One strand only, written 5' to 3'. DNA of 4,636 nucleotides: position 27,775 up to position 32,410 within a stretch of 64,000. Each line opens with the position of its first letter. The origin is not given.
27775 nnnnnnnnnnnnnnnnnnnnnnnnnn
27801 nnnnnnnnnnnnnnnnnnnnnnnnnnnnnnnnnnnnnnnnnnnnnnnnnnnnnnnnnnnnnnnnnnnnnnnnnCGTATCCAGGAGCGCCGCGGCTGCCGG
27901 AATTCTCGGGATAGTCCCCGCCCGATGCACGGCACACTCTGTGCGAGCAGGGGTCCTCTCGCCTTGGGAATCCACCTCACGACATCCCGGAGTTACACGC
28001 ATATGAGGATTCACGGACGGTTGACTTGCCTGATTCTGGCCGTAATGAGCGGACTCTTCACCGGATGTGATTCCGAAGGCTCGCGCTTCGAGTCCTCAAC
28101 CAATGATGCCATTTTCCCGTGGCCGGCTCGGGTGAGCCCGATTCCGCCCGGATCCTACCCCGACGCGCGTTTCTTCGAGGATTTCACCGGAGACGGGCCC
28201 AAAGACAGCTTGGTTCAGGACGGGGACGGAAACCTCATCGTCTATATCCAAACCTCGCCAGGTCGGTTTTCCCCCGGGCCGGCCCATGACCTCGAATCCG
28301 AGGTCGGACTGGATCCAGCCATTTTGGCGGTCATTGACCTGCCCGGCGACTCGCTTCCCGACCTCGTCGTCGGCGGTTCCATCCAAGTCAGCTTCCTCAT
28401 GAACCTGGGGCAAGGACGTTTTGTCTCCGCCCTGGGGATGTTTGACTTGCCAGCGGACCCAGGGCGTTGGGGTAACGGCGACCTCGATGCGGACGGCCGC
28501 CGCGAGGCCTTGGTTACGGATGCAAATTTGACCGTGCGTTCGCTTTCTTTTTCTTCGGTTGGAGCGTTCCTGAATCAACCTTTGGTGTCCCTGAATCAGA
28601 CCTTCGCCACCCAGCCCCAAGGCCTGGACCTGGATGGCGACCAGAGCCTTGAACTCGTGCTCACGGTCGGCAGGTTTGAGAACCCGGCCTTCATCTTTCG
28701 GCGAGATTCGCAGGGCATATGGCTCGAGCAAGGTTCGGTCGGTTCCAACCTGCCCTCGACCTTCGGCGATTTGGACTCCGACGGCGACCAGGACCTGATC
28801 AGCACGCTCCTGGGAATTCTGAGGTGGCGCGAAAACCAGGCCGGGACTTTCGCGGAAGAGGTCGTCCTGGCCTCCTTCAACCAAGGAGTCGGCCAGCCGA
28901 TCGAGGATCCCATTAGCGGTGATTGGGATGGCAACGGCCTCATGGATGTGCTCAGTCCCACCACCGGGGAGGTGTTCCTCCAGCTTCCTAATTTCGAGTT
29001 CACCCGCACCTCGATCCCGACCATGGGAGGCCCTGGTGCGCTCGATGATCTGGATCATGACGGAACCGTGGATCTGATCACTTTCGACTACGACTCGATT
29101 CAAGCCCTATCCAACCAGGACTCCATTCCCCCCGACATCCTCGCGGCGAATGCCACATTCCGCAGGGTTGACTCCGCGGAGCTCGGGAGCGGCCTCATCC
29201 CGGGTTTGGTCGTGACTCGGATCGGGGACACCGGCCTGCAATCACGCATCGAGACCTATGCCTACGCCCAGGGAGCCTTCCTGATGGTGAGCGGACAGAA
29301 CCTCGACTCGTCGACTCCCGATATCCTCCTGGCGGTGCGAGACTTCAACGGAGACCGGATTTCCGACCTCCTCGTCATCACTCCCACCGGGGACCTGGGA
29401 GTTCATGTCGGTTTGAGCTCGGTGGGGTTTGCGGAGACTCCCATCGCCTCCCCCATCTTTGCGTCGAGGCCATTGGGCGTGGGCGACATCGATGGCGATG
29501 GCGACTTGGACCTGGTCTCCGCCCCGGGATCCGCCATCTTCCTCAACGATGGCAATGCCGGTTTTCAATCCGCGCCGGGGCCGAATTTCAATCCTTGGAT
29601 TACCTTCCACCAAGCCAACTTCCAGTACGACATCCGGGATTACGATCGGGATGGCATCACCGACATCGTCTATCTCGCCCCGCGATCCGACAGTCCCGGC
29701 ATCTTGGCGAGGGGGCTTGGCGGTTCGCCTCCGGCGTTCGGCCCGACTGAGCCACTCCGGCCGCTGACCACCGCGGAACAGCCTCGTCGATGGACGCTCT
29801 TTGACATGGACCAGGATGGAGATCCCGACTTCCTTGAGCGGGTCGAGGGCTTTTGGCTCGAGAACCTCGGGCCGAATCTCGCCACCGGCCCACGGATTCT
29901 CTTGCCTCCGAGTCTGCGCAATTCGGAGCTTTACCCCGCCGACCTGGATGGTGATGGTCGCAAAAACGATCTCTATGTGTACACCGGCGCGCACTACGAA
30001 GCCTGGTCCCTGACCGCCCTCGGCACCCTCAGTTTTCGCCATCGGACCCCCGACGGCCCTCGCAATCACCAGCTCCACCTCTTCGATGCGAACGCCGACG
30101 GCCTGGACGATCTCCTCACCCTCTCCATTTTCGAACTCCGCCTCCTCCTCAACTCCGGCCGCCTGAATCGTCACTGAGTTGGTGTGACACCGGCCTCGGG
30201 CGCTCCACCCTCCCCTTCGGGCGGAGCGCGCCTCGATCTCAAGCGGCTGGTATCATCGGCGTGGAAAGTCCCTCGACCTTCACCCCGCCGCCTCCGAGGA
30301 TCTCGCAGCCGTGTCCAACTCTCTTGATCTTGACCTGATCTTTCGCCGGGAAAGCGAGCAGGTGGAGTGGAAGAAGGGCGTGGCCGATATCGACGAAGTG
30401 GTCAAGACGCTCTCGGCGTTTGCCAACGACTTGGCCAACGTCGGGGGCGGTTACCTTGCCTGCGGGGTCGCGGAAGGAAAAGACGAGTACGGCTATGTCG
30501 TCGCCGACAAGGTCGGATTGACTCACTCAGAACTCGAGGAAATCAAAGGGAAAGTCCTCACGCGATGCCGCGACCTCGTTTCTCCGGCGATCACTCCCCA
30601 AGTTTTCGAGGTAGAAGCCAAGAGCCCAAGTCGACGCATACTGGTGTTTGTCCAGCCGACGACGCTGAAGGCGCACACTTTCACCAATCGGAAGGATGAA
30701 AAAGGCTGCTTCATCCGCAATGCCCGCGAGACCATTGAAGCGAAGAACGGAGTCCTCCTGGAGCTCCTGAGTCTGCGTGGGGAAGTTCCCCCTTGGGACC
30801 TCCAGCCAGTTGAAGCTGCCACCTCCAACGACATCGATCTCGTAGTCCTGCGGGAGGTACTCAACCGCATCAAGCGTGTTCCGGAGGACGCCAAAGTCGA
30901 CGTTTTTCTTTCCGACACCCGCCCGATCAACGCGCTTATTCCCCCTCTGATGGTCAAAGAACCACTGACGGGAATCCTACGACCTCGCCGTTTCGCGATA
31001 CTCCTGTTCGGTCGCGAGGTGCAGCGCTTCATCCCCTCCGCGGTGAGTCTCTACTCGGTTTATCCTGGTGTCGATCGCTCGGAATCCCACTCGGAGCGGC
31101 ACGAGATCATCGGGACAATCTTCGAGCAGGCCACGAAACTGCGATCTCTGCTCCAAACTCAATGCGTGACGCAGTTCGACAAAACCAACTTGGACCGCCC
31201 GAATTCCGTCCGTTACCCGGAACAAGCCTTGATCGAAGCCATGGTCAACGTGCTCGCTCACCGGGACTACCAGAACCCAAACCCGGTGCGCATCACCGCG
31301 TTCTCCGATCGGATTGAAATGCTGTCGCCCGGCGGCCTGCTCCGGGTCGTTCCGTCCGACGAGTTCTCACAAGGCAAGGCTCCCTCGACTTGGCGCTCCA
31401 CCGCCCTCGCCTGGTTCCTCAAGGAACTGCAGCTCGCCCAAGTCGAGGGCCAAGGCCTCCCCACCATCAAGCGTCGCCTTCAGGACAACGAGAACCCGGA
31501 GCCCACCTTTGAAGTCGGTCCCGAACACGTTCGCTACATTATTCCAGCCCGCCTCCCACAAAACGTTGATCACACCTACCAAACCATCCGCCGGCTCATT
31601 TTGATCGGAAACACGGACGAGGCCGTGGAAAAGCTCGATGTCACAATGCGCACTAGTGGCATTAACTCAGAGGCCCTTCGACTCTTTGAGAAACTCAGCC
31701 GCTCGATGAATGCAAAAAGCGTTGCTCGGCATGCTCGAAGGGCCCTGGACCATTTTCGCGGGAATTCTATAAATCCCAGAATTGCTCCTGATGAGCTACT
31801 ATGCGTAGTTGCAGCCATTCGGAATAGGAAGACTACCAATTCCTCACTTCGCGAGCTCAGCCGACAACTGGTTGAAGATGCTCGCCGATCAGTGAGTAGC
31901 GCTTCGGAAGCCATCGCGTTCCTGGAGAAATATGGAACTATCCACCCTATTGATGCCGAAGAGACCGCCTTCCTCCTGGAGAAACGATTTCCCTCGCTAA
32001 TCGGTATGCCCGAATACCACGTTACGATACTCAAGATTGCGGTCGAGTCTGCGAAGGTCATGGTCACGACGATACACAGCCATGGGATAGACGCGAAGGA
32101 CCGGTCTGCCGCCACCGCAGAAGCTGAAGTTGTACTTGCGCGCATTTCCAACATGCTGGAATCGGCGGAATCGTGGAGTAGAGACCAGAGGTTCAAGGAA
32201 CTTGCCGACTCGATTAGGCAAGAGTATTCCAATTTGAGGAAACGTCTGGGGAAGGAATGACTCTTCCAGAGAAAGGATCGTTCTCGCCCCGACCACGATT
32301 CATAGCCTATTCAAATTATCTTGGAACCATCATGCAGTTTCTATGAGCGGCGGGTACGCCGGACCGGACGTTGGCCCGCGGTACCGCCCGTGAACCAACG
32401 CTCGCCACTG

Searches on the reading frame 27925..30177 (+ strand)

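Call 13: search_protein_families(library=pfam, proteins=[window:27925-30177:+], max_evalue=0.001)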
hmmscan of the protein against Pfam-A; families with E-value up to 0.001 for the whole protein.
window:27925-30177:+ (750 aa): 2 families
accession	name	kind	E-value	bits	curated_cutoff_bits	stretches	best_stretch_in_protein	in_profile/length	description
PF13517.12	FG-GAP_3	-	1.5e-39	134.8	26.9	6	473-531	1-60/61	FG-GAP-like repeat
PF01839.29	FG-GAP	-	1.7e-05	25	22.1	0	469-492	5-27/37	FG-GAP repeat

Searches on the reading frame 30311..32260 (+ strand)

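Call 13: search_protein_families(library=pfam, proteins=[window:30311-32260:+], max_evalue=0.001)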
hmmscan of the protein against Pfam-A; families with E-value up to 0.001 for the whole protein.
window:30311-32260:+ (649 aa): 2 families
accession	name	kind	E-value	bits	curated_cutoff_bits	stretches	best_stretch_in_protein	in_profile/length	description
PF13749.12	HATPase_c_4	-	8.3e-13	48.6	26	1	325-409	3-87/89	Putative ATP-dependent DNA helicase recG C-terminal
PF04326.19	SLFN_AlbA_2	-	2.8e-11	44.4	25.3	1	14-143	1-116/118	Schlafen, AlbA_2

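Call 104: search_protein_families(library=padloc, proteins=[window:30311-32260:+], max_evalue=0.00001)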
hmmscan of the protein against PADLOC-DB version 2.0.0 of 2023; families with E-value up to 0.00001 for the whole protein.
window:30311-32260:+ (649 aa): 3 families
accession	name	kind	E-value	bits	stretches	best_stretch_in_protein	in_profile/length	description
PDLC02402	Aga_SIR2-PNTD1-PNTD2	-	7.2e-14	48.8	1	159-347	308-487/876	Class I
PDLC02394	pAgo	-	1.3e-10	37.7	1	27-373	54-390/1121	-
PDLC02418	Aga_SIR2-Kinase-PNTD1-PNTD2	-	5.7e-10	36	1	255-347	274-365/756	Class I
